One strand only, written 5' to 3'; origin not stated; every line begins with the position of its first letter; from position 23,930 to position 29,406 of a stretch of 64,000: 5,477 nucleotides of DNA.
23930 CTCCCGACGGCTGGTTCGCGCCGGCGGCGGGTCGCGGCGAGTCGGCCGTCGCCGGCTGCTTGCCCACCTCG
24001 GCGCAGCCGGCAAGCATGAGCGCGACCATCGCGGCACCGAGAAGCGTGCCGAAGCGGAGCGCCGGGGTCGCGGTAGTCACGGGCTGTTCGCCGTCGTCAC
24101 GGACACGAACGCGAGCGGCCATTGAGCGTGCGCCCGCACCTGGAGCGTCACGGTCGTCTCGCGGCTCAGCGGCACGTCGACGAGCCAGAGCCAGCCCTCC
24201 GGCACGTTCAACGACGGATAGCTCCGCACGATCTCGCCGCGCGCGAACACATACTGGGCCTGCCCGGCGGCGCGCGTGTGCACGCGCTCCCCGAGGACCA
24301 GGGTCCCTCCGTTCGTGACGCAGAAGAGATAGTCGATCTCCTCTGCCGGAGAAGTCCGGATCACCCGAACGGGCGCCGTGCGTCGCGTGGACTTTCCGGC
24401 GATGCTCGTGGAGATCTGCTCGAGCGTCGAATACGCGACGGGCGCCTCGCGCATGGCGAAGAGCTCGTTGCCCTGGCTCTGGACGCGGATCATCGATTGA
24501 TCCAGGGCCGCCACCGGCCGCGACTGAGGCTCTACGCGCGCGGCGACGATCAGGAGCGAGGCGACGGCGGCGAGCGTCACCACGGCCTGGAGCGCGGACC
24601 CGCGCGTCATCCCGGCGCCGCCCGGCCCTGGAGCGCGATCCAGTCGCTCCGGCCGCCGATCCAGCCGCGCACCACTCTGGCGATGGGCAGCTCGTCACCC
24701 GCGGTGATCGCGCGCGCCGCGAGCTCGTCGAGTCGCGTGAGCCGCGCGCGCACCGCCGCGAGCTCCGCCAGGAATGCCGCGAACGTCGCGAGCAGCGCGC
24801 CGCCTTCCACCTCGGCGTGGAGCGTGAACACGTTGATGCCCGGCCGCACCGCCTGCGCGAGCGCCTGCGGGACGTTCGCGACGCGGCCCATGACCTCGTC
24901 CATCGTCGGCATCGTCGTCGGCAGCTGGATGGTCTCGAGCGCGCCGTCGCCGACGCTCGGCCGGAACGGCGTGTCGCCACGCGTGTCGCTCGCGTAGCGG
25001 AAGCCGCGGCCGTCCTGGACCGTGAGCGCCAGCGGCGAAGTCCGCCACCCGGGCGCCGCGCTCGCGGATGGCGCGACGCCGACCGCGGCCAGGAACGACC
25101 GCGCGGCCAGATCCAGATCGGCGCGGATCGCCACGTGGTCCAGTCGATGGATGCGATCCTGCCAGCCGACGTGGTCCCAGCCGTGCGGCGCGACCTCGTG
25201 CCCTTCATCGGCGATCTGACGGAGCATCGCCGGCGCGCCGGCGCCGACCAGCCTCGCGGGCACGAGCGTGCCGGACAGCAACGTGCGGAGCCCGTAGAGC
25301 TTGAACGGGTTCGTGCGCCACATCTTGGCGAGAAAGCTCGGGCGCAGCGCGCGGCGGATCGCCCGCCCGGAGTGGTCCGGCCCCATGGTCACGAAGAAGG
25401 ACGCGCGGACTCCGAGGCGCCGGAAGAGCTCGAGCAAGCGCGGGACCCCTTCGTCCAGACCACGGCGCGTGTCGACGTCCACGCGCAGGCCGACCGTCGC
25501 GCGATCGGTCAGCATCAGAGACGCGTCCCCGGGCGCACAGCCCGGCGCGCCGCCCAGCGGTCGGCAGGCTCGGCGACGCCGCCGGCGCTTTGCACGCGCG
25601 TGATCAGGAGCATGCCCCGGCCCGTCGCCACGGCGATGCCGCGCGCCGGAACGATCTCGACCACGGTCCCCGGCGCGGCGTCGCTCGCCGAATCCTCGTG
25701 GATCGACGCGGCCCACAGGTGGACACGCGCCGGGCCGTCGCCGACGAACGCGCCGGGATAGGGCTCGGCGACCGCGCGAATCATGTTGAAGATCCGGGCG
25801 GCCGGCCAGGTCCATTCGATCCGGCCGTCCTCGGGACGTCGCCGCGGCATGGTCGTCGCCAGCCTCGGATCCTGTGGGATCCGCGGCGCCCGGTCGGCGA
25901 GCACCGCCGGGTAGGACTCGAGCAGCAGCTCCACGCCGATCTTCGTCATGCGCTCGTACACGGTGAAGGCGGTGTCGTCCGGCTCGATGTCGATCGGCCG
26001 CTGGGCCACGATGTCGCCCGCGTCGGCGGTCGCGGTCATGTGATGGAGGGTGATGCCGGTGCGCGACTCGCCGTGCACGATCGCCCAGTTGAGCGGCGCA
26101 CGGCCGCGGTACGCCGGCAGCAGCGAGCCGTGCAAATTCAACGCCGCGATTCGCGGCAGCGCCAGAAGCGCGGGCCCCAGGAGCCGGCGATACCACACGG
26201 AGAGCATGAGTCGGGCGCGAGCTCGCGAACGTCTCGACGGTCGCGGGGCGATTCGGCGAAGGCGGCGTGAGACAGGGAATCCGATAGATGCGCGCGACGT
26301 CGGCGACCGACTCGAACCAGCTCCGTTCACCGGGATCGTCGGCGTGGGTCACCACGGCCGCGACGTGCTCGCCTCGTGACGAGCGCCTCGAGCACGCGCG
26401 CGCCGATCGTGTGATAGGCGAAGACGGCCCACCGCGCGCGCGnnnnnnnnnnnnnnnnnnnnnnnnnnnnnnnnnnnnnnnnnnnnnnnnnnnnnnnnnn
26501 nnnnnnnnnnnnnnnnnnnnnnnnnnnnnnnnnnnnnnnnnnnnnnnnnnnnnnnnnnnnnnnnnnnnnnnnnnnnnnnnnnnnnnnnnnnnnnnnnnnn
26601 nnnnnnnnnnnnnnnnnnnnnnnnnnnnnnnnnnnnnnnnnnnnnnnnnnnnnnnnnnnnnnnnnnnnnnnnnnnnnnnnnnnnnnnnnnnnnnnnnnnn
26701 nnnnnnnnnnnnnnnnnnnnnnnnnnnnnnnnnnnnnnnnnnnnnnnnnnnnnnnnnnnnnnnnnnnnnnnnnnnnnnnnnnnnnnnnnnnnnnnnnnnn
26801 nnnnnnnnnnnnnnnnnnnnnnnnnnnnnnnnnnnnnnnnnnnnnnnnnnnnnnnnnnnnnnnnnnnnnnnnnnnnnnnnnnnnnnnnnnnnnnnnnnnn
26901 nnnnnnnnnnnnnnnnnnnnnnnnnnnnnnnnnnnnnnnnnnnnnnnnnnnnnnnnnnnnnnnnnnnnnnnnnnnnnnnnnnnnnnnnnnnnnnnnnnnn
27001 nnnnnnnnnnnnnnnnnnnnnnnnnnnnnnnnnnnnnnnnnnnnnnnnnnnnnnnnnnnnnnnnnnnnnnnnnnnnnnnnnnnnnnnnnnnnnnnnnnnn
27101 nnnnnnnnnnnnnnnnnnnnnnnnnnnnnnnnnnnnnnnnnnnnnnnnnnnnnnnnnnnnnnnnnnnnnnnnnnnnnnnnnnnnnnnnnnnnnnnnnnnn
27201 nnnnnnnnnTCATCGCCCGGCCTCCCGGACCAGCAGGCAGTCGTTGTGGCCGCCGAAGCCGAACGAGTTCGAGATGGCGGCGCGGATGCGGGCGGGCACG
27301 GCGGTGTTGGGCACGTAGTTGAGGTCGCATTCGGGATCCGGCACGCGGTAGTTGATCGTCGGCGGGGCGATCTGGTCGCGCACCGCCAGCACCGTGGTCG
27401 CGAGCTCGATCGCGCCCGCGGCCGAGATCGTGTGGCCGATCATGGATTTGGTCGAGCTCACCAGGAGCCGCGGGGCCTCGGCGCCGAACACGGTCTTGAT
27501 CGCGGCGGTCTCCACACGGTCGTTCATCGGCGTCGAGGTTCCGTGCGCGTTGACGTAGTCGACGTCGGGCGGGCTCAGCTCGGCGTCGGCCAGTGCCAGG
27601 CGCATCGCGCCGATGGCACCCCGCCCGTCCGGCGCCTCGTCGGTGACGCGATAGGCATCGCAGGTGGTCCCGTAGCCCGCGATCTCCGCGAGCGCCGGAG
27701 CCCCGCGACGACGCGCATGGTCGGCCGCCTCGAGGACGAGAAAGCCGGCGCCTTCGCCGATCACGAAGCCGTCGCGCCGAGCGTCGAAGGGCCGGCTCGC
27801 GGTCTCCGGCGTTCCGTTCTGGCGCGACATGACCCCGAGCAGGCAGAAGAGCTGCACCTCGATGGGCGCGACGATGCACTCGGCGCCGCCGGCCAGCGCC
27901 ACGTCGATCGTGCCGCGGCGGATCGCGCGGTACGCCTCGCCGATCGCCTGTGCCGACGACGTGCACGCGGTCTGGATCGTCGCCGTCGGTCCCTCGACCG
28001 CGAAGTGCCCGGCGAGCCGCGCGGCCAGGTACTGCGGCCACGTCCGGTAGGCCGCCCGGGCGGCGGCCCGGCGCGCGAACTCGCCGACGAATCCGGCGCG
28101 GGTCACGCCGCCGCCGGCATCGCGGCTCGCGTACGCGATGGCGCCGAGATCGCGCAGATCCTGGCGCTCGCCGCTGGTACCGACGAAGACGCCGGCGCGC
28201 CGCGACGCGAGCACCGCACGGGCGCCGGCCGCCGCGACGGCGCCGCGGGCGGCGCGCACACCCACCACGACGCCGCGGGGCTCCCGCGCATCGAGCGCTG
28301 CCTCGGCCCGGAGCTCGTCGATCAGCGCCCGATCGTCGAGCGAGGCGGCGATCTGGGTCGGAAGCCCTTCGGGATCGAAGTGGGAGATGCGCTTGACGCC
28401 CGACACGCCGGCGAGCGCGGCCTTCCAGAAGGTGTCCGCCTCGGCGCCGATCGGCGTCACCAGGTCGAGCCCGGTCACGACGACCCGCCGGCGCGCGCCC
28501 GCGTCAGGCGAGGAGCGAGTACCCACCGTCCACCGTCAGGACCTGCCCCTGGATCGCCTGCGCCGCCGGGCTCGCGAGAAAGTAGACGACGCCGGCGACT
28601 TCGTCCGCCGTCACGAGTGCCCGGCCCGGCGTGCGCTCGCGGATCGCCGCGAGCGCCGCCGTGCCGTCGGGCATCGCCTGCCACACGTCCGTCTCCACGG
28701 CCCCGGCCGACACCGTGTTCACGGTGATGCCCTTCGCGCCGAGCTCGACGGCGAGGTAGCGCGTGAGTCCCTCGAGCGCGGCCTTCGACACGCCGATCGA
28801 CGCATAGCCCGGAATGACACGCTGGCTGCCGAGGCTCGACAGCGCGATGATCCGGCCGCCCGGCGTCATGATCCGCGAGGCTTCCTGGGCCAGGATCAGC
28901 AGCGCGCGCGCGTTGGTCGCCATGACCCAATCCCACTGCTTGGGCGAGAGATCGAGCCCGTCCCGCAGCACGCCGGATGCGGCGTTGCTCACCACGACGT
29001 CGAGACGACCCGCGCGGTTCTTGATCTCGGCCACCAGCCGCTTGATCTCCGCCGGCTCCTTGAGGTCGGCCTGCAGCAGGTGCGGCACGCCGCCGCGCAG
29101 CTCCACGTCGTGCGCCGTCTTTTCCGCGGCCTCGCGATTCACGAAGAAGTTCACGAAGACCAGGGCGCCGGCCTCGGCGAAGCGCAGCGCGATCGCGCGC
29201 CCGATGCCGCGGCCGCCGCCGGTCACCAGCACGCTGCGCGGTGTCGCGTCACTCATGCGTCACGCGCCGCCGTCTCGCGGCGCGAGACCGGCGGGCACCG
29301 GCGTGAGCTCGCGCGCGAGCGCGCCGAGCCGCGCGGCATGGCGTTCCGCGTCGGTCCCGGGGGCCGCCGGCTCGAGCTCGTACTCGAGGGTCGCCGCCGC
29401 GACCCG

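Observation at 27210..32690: Complete private type II fatty-acid synthase cassette inside the glycan operon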

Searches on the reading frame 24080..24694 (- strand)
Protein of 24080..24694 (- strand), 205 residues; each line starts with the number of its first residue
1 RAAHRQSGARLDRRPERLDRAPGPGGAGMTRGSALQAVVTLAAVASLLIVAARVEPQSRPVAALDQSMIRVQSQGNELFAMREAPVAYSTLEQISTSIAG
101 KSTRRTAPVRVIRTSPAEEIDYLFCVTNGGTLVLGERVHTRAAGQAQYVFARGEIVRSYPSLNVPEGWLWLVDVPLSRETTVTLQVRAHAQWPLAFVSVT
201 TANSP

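Call 37: search_protein_families(library=pfam, proteins=[window:24080-24694:-], max_evalue=0.001)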
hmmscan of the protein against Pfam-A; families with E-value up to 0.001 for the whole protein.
window:24080-24694:- (205 aa): 0 families

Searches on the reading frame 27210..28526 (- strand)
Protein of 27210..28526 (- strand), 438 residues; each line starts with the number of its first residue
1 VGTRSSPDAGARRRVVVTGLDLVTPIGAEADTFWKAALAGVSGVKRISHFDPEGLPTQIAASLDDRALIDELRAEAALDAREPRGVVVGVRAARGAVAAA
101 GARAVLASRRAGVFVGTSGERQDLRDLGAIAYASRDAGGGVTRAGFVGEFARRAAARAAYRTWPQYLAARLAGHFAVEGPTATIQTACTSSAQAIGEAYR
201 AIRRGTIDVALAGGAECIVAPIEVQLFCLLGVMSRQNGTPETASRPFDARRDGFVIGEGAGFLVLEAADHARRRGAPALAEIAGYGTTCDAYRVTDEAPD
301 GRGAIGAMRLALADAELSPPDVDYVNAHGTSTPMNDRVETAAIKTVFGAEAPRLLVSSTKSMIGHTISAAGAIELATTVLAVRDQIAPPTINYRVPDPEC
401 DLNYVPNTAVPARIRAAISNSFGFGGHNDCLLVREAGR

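Call 5: search_protein_families(library=pfam, proteins=[window:27210-28526:-], max_evalue=0.01)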
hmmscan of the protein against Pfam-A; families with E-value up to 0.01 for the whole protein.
window:27210-28526:- (438 aa): 3 families
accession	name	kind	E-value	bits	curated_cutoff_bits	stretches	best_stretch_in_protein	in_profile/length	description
PF02801.28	Ketoacyl-synt_C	-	2e-39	134.7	20.8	1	279-393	1-118/119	Beta-ketoacyl synthase, C-terminal domain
PF00109.32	ketoacyl-synt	-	2.1e-39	136.1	20.8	1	13-270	2-251/252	Beta-ketoacyl synthase, N-terminal domain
PF00108.29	Thiolase_N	-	8.4e-07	29.1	26.4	1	170-217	67-114/260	Thiolase, N-terminal domain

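Call 10: search_protein_families(library=ncbifam, proteins=[window:27210-28526:-], max_evalue=0.001)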
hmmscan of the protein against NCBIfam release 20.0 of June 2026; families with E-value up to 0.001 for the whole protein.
window:27210-28526:- (438 aa): 37 families (the best 25 are shown)
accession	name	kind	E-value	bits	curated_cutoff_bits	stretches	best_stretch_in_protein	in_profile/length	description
TIGR03150.1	fabF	equivalog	2.7e-126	421.6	493.75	1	13-433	1-406/407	beta-ketoacyl-ACP synthase II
NF005589.0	PRK07314.1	subfamily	1.8e-124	415.7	387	1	12-435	3-411/413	beta-ketoacyl-ACP synthase II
NF004970.0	PRK06333.1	subfamily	2.2e-108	362.9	525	1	12-434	3-420/424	beta-ketoacyl-ACP synthase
NF005076.0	PRK06501.1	equivalog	9.1e-100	334.5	629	1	8-433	6-420/425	beta-ketoacyl-ACP synthase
NF006274.0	PRK08439.1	equivalog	7.3e-94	314.8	621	2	174-434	148-404/406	beta-ketoacyl-ACP synthase II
NF006434.0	PRK08722.1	equivalog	5.1e-83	279.3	759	1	12-434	3-412/414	beta-ketoacyl-ACP synthase II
NF006587.0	PRK09116.1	equivalog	1.8e-81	274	470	1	13-434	2-405/408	beta-ketoacyl-ACP synthase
NF006618.0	PRK09185.1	subfamily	4.6e-74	249.8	407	1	14-434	4-391/394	beta-ketoacyl-ACP synthase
NF005490.0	PRK07103.1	equivalog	1.6e-73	248.2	445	1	13-435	4-412/414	polyketide beta-ketoacyl:acyl carrier protein synthase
NF005916.1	PRK07910.1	equivalog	1.7e-73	247.9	560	1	182-431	165-413/418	KasA/KasB family beta-ketoacyl-ACP synthase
NF005935.0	PRK07967.1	equivalog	4.2e-72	243.2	630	1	13-435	2-403/406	beta-ketoacyl-ACP synthase I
NF058662.1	cispenta_AmcF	equivalog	1.9e-67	227.9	325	2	166-433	107-367/369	cispentacin biosynthesis acyltransferase subunit AmcF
NF004618.0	PRK05952.1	equivalog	7.8e-66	222.5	455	1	159-435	118-382/384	beta-ketoacyl-ACP synthase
NF045894.1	PKS_plus_SDR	equivalog_domain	1.5e-47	162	1740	1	166-435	151-426/1515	type I polyketide synthase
NF040607.1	mycolic_Pks13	equivalog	8e-45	152.8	2100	1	154-436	237-526/1680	polyketide synthase Pks13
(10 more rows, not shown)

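Call 38: search_solved_structures(query=window:27210-28526:-, max_evalue=1e-20)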
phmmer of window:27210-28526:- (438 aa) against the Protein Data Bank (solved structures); distinct sequences matched with E-value up to 1e-20: 130 (the best 60 are shown).
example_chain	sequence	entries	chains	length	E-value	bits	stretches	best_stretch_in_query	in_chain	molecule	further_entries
3o04_A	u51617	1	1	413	6e-95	322.2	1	12-433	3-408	beta-keto-acyl carrier protein synthase II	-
5sxo_A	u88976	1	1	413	8.4e-95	321.7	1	12-433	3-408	3-oxoacyl-[acyl-carrier-protein] synthase 2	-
1j3n_A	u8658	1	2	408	1.5e-93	317.6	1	13-432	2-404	3-oxoacyl-(acyl-carrier protein) synthase II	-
4ls6_A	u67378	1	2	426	1.1e-89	304.9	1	12-434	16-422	3-oxoacyl-[acyl-carrier-protein] synthase 2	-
4ls5_A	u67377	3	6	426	1.3e-89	304.6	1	12-434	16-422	3-oxoacyl-[acyl-carrier-protein] synthase 2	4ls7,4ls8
2gfw_A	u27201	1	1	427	2.2e-88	300.6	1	11-434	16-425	3-oxoacyl-[acyl-carrier-protein] synthase 2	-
6okg_A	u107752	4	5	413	3.5e-88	299.9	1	11-434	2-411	3-oxoacyl-[acyl-carrier-protein] synthase 2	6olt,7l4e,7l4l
1b3n_A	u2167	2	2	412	3.7e-88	299.9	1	12-434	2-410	PROTEIN (KETOACYL ACYL CARRIER PROTEIN SYNTHASE 2) | BETA-KETOACYL ACP SYNTHASE II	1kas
2gfy_A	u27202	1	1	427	2.4e-87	297.2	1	11-434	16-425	3-oxoacyl-[acyl-carrier-protein] synthase 2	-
4r8e_A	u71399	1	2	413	2.6e-87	297.1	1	11-435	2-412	3-oxoacyl-[acyl-carrier-protein] synthase 2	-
3hnz_A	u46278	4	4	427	4.8e-87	296.2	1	11-434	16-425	3-oxoacyl-[acyl-carrier-protein] synthase 2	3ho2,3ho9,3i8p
9lpl_A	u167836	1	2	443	8e-87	295.4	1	11-434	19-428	3-oxoacyl-[acyl-carrier-protein] synthase 2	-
2gfv_A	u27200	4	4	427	8.7e-87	295.3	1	11-434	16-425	3-oxoacyl-[acyl-carrier-protein] synthase 2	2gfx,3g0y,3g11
9s5h_B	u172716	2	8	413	6.2e-86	292.5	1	167-435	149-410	3-oxoacyl-(Acyl-carrier-protein) synthase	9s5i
4jga_A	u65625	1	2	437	2.7e-85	290.4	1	173-434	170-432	3-oxoacyl-[acyl-carrier-protein] synthase 2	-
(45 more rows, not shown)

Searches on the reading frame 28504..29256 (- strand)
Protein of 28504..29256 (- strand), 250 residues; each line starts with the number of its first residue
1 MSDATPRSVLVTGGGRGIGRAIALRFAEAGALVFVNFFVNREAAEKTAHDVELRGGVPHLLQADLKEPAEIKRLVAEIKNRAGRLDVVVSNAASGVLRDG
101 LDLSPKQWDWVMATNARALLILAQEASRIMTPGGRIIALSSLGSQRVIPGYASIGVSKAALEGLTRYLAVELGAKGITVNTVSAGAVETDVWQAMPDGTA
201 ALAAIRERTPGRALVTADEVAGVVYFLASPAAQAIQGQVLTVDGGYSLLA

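Call 5: search_protein_families(library=pfam, proteins=[window:28504-29256:-], max_evalue=0.01)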
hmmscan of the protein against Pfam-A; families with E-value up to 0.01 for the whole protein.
window:28504-29256:- (250 aa): 6 families
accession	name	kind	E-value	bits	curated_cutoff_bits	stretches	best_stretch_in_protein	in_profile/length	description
PF13561.12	adh_short_C2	-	4.4e-66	223.3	27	1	16-247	6-236/236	Enoyl-(Acyl carrier protein) reductase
PF00106.31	adh_short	-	1.3e-41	142.7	26.6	1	8-195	2-190/195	short chain dehydrogenase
PF08659.16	KR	-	2.3e-09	37.9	22.6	1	9-180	3-174/180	KR domain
PF23441.1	SDR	-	1.8e-08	34.5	27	1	118-248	125-257/258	SDR-like rossmann domain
PF01370.27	Epimerase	-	0.00071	19.5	20.9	1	9-96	1-76/240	NAD dependent epimerase/dehydratase family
PF09909.14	DUF2138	-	0.0063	15.6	22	1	138-206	259-321/560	Uncharacterized protein conserved in bacteria (DUF2138)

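Call 10: search_protein_families(library=ncbifam, proteins=[window:28504-29256:-], max_evalue=0.001)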
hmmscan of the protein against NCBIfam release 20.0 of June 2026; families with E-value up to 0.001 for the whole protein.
window:28504-29256:- (250 aa): 232 families (the best 25 are shown)
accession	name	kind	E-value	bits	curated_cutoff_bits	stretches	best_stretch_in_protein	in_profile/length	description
NF005975.0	PRK08063.1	equivalog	1.6e-85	286.4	328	1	7-249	5-249/250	enoyl-[acyl-carrier-protein] reductase FabL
NF009466.0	PRK12826.1-2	subfamily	2.1e-51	174.8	222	1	7-247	4-245/248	3-oxoacyl-ACP reductase FabG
NF005559.1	PRK07231.1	subfamily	1.4e-50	172.1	215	1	7-247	5-248/249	glucose 1-dehydrogenase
NF004778.0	PRK06124.1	equivalog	1.2e-47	162.4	303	1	7-247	12-253/256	SDR family oxidoreductase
TIGR01830.1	3oxo_ACP_reduc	equivalog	2.2e-47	161.8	297.75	1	9-245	1-237/239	3-oxoacyl-[acyl-carrier-protein] reductase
NF009468.0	PRK12826.1-4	equivalog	1.2e-46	159.4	318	1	3-247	4-248/256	SDR family oxidoreductase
NF005893.0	PRK07856.1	equivalog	2.7e-46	157.9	255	1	3-245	6-240/255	SDR family oxidoreductase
NF005067.0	PRK06484.1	equivalog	2.3e-44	151.9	713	1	5-246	272-511/524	short chain dehydrogenase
TIGR01832.1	kduD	equivalog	5.5e-44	150.5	338.85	1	7-246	6-245/248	2-dehydro-3-deoxy-D-gluconate 5-dehydrogenase KduD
NF009384.0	PRK12743.1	equivalog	7.6e-44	149.8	264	1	3-248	3-249/258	SDR family oxidoreductase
NF009383.0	PRK12742.1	equivalog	4.1e-43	147.6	343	1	1-247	1-236/237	SDR family oxidoreductase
NF004197.0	PRK05653.1-1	equivalog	2.2e-42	145.4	332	1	8-246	9-246/249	3-oxoacyl-ACP reductase FabG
NF052558.1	MBtsdlDhBudC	equivalog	2.8e-42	145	270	1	7-247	4-242/250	meso-2,3-butanediol dehydrogenase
NF005309.0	PRK06841.1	subfamily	3e-42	144.9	286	1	6-248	15-254/255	GolD/DthD family dehydrogenase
NF004791.0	PRK06138.1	equivalog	1.1e-41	142.8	312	1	7-247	6-250/252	SDR family oxidoreductase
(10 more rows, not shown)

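Call 44: search_solved_structures(query=window:28504-29256:-, max_evalue=1e-30, show_alignments=1)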
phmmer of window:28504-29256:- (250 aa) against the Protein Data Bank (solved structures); distinct sequences matched with E-value up to 1e-30: 31.
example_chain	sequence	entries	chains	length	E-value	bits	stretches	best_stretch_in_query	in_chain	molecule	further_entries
3oic_A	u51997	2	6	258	4.4e-62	212.9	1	8-249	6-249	Enoyl-[acyl-carrier-protein] reductase [NADPH]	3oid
6pzm_A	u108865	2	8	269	1.5e-39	139.2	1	6-246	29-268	3-ketoacyl-ACP reductase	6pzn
4dml_A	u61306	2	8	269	2.2e-37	132.1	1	5-246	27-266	3-oxoacyl-[acyl-carrier-protein] reductase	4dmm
5thq_G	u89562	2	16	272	1.3e-36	129.6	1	7-247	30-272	3-oxoacyl-ACP reductase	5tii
3sj7_A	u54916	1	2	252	1.5e-35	126.1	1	6-246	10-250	3-oxoacyl-(Acyl-carrier-protein) reductase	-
3osu_A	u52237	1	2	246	1.8e-35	125.9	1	7-246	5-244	3-oxoacyl-[acyl-carrier-protein] reductase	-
2hq1_A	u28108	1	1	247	7e-35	123.9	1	7-246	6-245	Glucose/ribitol dehydrogenase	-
1ulu_A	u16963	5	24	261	1.4e-34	122.9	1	11-249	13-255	enoyl-acyl carrier protein reductase | ENOYL-[ACYL CARRIER PROTEIN] REDUCTASE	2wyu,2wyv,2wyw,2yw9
3woh_A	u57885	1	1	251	1.9e-34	122.5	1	8-247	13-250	SiaM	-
9vrz_A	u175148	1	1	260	3.9e-34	121.5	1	1-246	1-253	Carbonyl Reductase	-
9vrg_A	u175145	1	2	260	4.1e-34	121.4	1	1-246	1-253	Carbonyl Reductase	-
5wul_A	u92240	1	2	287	7e-34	120.6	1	9-247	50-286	Short-chain dehydrogenase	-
9vry_A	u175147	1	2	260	1.2e-33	119.9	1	1-246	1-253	Carbonyl Reductase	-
4zgw_A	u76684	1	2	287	1.2e-33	119.9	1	9-247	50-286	short-chain dehydrogenase/reductase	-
5wva_A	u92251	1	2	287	1.3e-33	119.7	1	9-247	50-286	Short-chain dehydrogenase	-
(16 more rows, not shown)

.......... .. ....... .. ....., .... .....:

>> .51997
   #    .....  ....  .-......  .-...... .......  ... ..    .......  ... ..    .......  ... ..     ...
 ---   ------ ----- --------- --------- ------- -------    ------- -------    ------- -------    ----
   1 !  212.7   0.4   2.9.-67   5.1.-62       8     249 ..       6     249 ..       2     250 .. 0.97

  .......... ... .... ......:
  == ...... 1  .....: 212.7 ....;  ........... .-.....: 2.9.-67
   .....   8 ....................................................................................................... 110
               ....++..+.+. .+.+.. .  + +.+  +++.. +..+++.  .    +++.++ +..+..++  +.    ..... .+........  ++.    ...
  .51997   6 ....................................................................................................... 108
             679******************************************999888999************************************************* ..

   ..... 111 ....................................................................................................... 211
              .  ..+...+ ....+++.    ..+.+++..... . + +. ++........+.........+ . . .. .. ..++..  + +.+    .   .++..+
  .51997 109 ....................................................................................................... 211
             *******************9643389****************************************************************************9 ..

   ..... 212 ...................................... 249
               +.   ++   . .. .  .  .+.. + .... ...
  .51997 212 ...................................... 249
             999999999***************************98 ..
